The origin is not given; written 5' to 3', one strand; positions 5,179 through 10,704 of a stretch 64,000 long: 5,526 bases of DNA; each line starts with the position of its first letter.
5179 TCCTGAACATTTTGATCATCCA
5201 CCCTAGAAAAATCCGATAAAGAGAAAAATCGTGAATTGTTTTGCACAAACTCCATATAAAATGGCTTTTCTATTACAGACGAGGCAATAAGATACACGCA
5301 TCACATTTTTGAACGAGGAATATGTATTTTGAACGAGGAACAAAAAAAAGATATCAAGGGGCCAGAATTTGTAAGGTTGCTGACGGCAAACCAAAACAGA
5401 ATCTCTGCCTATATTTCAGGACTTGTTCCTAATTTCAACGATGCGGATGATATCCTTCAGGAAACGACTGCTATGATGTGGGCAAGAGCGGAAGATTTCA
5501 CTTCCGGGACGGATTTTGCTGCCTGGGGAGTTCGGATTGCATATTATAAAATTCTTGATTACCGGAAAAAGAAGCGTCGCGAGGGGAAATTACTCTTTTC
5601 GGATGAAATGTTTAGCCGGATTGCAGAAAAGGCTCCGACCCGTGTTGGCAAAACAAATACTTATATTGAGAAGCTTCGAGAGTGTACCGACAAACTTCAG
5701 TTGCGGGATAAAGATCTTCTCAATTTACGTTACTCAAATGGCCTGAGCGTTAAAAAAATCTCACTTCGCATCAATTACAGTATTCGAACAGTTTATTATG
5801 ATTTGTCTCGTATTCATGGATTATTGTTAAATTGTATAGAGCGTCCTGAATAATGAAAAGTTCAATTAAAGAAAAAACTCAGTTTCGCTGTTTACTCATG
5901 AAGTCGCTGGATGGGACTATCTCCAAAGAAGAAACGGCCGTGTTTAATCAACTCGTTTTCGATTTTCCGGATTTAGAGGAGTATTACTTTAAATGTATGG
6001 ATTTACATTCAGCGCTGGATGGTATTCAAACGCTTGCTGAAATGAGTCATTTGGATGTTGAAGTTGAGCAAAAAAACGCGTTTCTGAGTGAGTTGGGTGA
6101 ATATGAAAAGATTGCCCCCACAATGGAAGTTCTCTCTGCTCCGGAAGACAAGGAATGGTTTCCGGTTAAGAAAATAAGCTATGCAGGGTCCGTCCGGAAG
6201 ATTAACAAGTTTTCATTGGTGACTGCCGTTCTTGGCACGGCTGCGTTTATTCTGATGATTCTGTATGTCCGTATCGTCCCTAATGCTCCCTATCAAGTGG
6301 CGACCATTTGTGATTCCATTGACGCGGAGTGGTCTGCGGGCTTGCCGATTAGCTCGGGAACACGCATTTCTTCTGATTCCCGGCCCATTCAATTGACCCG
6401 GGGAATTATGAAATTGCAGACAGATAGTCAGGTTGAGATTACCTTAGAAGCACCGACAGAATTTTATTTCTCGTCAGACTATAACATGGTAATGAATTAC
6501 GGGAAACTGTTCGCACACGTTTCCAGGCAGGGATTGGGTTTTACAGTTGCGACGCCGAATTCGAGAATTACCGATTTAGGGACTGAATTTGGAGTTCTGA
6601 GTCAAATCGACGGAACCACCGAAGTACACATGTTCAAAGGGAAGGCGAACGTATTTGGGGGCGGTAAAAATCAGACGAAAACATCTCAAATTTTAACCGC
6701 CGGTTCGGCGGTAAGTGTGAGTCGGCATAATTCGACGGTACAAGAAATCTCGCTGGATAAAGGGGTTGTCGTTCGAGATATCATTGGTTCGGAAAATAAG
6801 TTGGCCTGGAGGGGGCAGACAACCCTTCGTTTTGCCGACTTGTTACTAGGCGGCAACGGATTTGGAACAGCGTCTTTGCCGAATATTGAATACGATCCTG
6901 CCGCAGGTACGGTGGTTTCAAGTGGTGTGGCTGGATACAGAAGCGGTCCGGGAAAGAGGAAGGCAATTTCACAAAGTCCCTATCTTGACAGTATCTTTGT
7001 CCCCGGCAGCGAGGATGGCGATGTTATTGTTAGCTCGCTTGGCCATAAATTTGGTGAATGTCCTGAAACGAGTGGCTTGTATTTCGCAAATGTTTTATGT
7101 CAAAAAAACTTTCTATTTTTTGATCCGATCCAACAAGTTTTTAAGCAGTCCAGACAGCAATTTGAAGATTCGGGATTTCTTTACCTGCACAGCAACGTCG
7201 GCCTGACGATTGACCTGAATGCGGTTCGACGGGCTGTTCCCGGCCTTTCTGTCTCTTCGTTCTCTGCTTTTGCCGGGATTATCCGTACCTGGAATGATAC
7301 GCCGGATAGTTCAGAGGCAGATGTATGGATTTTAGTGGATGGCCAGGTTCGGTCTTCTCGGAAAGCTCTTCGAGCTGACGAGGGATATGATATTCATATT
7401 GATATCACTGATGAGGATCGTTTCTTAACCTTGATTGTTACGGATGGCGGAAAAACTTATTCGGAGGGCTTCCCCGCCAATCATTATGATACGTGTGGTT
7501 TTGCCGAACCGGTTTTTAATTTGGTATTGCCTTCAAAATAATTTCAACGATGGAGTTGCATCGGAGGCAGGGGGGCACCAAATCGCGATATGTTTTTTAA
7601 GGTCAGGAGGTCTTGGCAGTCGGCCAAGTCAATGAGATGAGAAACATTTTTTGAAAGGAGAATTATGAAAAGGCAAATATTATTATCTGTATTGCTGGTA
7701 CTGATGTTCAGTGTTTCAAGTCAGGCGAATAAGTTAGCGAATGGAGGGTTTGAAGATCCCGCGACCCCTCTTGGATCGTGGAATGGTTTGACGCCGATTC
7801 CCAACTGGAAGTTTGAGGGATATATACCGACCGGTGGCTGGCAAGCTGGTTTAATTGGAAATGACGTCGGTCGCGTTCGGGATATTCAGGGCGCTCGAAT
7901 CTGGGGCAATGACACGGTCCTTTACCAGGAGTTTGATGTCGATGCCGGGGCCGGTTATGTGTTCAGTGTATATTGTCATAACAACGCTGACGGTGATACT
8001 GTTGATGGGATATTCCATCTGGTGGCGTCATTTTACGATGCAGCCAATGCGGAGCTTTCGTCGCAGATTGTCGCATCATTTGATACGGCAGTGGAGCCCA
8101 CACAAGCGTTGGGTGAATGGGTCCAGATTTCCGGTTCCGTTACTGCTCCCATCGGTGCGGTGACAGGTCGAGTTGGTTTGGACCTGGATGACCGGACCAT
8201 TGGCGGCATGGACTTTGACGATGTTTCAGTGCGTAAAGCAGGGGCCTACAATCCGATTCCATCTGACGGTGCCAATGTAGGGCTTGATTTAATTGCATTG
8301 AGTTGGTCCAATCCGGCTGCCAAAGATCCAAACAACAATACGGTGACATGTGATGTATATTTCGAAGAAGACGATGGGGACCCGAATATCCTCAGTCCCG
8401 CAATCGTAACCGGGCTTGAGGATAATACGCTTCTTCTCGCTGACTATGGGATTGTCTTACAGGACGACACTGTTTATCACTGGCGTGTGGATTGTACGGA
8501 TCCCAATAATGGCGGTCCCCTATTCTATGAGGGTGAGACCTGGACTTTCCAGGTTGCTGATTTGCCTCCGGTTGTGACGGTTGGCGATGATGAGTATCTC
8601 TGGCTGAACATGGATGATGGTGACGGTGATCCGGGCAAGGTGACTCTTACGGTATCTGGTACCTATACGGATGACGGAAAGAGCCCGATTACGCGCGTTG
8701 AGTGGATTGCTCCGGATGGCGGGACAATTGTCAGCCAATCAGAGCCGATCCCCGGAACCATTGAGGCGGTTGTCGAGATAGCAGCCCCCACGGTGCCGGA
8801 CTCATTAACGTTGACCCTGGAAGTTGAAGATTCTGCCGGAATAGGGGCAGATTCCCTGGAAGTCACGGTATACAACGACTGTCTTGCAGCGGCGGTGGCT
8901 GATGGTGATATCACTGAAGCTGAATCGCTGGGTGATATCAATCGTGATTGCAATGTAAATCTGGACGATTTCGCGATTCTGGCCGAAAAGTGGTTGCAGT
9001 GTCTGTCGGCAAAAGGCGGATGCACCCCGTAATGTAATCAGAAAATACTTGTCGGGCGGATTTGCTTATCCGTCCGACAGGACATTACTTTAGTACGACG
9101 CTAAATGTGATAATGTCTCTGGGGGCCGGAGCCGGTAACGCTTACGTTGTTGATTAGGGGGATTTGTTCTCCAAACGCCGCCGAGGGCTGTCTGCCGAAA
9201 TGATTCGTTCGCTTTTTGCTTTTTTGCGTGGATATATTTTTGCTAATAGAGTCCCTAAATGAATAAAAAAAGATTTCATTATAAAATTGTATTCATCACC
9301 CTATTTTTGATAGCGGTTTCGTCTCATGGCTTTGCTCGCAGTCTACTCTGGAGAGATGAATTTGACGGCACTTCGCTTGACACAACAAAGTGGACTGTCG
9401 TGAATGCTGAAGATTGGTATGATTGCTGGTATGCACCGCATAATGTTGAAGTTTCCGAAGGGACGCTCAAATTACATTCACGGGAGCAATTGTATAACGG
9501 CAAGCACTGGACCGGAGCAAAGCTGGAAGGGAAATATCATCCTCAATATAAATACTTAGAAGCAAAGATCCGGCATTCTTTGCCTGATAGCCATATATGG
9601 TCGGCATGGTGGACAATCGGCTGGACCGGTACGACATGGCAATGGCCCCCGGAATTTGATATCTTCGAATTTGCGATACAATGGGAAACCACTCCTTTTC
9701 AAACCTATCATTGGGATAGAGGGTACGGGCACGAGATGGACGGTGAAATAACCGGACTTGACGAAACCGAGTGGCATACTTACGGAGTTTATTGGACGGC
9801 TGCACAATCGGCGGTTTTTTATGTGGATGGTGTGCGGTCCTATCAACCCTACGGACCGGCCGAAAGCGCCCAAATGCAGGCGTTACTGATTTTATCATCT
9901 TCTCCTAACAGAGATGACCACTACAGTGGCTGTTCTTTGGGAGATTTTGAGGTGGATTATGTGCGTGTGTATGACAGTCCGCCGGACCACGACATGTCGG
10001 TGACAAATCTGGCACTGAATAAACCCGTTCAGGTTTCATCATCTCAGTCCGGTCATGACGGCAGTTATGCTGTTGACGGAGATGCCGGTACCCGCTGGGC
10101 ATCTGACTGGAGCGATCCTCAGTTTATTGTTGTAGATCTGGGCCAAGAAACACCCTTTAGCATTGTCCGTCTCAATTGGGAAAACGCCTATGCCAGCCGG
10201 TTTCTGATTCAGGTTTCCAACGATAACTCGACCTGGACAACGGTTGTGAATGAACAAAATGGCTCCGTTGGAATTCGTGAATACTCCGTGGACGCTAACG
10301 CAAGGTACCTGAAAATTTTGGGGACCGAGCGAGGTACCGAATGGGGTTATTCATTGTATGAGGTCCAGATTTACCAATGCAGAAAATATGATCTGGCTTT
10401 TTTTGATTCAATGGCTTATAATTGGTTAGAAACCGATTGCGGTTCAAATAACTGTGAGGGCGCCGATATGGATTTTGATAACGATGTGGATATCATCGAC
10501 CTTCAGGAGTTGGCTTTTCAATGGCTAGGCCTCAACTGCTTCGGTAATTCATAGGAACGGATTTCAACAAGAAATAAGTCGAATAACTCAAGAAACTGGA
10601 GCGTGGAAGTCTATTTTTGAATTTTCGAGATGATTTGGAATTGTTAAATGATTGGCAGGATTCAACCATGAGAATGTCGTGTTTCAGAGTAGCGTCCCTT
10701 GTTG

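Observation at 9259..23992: Beta-1,3/1,6-glucan plus alpha-mannan type degradative cluster (fungal-wall/laminarin-like), including an unusual GH55-like::SGL-propeller fusion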

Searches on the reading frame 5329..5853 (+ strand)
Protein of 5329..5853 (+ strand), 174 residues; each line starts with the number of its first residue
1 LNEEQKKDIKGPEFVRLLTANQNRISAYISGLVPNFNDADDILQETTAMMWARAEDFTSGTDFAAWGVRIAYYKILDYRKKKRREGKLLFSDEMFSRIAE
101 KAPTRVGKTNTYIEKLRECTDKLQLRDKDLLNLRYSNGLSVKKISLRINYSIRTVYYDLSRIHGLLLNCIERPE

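Call 98: search_protein_families(library=pfam, proteins=[window:5329-5853:+], max_evalue=1)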
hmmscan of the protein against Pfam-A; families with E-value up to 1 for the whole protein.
window:5329-5853:+ (174 aa): 5 families
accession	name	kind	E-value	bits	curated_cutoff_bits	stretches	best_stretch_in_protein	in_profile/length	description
PF04542.20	Sigma70_r2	-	8.1e-11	42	24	1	17-84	1-70/71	Sigma-70 region 2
PF08281.18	Sigma70_r4_2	-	1.5e-05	25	25.7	1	114-161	2-49/54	Sigma-70, region 4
PF13936.12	HTH_38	-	0.0097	16.1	27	1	124-161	6-43/44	Helix-turn-helix domain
PF07638.17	Sigma70_ECF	-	0.019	15.3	21.1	1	81-160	96-173/185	ECF sigma factor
PF08279.18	HTH_11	-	0.15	12.4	25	1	133-165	9-42/55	HTH domain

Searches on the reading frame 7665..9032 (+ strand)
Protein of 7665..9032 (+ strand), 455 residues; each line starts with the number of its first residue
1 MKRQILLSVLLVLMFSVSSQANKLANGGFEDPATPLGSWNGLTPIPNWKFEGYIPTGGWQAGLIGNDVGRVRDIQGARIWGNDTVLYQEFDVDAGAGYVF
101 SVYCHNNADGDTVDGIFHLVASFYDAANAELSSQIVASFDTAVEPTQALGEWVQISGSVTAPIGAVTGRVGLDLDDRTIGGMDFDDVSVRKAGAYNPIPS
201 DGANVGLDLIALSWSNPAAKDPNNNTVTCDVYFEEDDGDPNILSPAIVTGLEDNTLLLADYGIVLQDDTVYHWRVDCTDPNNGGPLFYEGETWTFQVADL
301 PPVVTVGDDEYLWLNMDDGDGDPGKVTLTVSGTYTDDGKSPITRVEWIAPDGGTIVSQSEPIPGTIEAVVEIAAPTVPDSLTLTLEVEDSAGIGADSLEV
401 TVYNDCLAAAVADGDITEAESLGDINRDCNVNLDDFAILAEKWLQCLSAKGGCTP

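Call 5: search_protein_families(library=pfam, proteins=[window:7665-9032:+], max_evalue=0.01)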
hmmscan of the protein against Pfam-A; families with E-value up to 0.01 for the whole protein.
window:7665-9032:+ (455 aa): 0 families

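Call 40: search_protein_families(library=ncbifam, proteins=[window:7665-9032:+], max_evalue=0.001)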
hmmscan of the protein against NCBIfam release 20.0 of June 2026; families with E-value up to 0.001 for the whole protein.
window:7665-9032:+ (455 aa): 0 families

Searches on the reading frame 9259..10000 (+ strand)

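Call 72: search_solved_structures(query=window:9259-10000:+, max_evalue=0.01, show_alignments=1)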
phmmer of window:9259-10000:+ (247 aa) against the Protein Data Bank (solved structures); distinct sequences matched with E-value up to 0.01: 17.
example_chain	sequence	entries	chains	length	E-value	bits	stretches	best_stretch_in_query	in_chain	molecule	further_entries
4crq_A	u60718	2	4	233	8.4e-13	52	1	28-193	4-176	ENDO-1,3-BETA-GLUCANASE, FAMILY GH16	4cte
5wut_A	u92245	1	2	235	2e-12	50.8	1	27-203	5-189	ULam111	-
8xph_A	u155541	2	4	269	6.1e-11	45.9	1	27-139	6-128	Laminarinase PtLam | Laminarinase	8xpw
8xpk_A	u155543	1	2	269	3.3e-10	43.5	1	27-138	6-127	Laminarinase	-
6jh5_A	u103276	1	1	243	1.3e-07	35.1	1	28-192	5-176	LamCAT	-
9voq_A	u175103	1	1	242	4.5e-07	33.3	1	28-240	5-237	Beta-1,3-glucanase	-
9vmv_A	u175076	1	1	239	4.8e-07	33.2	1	28-240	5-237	Beta-1,3-glucanase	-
3atg_A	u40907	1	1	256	5e-07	33.1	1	28-240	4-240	GLUCANASE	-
6jhj_A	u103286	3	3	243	5.4e-07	33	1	28-192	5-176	LamCAT | laminarinase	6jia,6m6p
9voo_A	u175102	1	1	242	9.9e-07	32.1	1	28-240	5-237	Hydrolase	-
7wwc_A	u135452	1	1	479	6e-06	29.6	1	28-191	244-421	beta-1,3(4)-glucanase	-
7ww4_A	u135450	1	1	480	6.1e-06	29.6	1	28-191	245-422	beta-1,3(4)-glucanase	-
3iln_A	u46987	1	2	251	6.4e-06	29.5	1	29-191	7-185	Laminarinase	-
6t2r_AAA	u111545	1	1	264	5.5e-05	26.4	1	20-196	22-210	Beta-glycosidase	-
8va4_A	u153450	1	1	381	8.2e-05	25.8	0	80-191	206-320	Glycoside hydrolase family 16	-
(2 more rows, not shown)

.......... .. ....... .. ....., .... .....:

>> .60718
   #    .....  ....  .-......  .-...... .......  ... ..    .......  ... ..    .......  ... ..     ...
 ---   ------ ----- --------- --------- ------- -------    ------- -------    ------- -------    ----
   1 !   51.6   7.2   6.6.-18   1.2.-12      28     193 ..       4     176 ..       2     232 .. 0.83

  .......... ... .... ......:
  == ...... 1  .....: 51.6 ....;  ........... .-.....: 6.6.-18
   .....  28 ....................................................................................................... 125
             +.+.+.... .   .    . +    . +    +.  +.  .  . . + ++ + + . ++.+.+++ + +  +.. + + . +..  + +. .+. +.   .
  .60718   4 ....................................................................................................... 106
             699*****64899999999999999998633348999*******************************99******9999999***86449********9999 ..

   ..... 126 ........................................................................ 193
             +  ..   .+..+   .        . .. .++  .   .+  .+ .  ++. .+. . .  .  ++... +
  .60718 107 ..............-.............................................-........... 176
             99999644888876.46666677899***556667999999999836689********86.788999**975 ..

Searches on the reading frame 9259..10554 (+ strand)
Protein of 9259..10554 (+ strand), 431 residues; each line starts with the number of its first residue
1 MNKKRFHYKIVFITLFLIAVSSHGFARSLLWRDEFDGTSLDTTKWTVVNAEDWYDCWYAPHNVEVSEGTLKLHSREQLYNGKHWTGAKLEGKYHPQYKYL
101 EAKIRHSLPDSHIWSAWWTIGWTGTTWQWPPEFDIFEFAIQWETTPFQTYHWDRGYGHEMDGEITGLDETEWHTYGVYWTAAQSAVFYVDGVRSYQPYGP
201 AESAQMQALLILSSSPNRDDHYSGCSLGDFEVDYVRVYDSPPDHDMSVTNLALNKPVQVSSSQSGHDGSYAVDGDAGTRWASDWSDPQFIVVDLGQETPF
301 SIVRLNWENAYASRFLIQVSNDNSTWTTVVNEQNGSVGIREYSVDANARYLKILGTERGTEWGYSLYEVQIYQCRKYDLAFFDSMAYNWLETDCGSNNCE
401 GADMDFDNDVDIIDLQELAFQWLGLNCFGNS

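Call 4: search_protein_families(library=pfam, proteins=[window:9259-10554:+], max_evalue=0.01)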
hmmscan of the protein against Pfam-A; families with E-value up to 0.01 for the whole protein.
window:9259-10554:+ (431 aa): 3 families
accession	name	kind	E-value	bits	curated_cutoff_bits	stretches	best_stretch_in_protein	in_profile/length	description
PF00754.31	F5_F8_type_C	-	3e-21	76.3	28.2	1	258-368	3-125/127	F5/8 type C domain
PF22633.2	F5_F8_type_C_2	-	6.4e-19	68.8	27.8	1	270-353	1-91/91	NedA-like, galactose-binding domain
PF00722.28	Glyco_hydro_16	-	3.9e-10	39.9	22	1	52-194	3-132/175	Glycosyl hydrolases family 16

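Call 40: search_protein_families(library=ncbifam, proteins=[window:9259-10554:+], max_evalue=0.001)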
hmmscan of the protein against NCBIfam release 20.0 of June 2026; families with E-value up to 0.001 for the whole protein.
window:9259-10554:+ (431 aa): 1 family
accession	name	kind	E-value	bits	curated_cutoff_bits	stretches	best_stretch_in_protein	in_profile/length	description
NF052392.1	BetGlycExoK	equivalog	6.6e-05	22.5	350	1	31-192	35-193/261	endo-1,3-1,4-beta-glycanase ExoK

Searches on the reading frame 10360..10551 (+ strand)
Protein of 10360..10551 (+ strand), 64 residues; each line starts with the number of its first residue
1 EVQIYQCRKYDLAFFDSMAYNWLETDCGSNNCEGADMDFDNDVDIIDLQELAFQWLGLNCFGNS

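Call 98: search_protein_families(library=pfam, proteins=[window:10360-10551:+], max_evalue=1)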
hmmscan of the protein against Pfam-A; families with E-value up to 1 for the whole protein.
window:10360-10551:+ (64 aa): 0 families
